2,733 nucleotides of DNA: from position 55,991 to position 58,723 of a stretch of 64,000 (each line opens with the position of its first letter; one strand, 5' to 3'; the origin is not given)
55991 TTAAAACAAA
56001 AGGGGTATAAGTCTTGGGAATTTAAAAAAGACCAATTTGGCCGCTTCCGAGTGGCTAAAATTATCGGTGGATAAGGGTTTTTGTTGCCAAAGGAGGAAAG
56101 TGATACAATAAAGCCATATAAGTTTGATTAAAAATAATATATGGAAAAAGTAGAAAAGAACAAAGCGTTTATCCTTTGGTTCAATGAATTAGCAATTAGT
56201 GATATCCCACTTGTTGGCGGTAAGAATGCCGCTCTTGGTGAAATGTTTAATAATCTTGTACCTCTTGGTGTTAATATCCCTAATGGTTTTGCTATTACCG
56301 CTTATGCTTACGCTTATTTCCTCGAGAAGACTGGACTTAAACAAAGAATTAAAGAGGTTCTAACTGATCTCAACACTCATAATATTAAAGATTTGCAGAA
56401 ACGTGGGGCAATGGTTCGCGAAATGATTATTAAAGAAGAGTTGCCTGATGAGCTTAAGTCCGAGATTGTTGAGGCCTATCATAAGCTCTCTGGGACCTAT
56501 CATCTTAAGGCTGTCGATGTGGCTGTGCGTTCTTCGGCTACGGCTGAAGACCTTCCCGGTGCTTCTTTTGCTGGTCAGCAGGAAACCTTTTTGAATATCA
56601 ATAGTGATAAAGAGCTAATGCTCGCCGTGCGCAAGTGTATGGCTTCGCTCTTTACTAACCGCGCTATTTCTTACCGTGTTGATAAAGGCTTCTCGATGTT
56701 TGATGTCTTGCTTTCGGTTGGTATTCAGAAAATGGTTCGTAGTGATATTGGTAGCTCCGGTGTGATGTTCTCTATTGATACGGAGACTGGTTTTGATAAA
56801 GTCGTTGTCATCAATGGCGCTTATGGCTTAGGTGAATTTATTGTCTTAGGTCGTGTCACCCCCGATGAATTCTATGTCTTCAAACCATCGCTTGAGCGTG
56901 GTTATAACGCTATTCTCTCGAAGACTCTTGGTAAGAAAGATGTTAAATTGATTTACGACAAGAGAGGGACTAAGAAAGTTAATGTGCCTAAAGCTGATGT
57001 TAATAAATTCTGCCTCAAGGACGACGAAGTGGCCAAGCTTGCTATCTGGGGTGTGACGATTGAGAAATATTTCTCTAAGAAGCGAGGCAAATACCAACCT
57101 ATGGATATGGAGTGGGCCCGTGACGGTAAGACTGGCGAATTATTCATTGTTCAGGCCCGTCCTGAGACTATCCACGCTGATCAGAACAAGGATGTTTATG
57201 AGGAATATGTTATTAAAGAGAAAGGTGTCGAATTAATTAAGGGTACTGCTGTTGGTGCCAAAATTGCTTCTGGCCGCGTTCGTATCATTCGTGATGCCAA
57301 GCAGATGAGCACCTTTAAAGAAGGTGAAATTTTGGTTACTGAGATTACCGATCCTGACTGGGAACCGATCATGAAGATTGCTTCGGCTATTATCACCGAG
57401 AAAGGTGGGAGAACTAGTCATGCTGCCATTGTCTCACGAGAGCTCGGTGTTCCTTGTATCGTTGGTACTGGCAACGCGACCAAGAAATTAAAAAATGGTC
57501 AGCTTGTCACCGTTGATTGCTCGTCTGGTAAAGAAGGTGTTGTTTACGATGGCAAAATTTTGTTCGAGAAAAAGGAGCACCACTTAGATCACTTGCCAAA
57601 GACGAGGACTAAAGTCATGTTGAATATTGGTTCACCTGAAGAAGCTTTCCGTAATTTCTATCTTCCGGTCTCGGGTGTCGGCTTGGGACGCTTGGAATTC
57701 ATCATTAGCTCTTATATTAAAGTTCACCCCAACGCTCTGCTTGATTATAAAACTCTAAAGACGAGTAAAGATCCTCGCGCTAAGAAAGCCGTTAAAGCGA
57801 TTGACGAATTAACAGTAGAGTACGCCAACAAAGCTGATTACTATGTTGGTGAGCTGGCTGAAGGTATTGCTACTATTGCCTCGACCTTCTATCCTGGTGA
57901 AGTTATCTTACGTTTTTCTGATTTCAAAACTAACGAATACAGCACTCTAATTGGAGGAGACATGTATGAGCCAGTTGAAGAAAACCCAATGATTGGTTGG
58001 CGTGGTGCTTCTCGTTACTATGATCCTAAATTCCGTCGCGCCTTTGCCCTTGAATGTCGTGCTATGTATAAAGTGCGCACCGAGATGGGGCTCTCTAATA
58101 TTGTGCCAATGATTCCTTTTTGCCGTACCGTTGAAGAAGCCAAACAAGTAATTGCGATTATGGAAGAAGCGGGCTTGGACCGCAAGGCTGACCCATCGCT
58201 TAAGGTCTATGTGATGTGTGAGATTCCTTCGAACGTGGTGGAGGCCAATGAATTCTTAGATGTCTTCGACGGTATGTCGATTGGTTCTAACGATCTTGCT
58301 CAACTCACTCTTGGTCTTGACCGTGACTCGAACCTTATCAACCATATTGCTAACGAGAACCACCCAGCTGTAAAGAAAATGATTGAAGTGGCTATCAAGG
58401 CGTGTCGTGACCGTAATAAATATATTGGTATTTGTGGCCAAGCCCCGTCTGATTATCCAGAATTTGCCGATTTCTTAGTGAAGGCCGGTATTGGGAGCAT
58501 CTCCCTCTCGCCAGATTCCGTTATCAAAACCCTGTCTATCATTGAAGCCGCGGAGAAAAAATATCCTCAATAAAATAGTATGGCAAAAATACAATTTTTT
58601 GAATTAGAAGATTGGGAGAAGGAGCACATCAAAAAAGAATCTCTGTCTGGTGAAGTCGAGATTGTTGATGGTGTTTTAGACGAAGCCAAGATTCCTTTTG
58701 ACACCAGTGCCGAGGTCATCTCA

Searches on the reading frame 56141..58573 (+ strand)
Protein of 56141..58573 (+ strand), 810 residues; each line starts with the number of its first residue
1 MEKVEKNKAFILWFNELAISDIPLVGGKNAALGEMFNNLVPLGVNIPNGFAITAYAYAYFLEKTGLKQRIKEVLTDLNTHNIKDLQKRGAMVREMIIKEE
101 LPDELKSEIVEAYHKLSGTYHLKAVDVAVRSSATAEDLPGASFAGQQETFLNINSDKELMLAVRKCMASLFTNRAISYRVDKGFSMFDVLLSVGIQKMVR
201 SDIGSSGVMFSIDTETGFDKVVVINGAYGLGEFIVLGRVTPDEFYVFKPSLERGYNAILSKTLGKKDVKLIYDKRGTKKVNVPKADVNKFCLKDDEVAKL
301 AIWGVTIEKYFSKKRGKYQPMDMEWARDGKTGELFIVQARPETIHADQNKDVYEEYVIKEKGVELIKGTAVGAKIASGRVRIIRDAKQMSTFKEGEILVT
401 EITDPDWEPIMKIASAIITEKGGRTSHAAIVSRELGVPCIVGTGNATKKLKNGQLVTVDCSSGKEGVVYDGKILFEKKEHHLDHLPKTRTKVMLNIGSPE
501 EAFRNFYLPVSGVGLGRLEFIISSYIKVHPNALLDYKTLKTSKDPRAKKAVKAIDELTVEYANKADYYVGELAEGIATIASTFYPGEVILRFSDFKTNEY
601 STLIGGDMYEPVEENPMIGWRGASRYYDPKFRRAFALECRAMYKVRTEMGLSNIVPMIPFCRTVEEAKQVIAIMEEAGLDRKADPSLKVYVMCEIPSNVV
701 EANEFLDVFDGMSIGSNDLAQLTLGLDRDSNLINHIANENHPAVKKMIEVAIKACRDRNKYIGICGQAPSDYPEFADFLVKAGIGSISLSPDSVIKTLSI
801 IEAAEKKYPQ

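Call 53: search_protein_families(library=pfam, proteins=[window:56141-58573:+], max_evalue=0.001)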
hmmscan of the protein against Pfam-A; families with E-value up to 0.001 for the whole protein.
window:56141-58573:+ (810 aa): 3 families
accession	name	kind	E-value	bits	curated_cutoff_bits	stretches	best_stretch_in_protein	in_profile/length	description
PF01326.24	PPDK_N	-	2.5e-117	392.3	27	1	23-351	2-318/328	Pyruvate phosphate dikinase, AMP/ATP-binding domain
PF02896.24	PEP-utilizers_C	-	1e-59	202.6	22.8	1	485-802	15-289/293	PEP-utilising enzyme, PEP-binding domain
PF00391.29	PEP-utilizers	-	1.1e-29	102.2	23.1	1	392-463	1-72/72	PEP-utilising enzyme, mobile domain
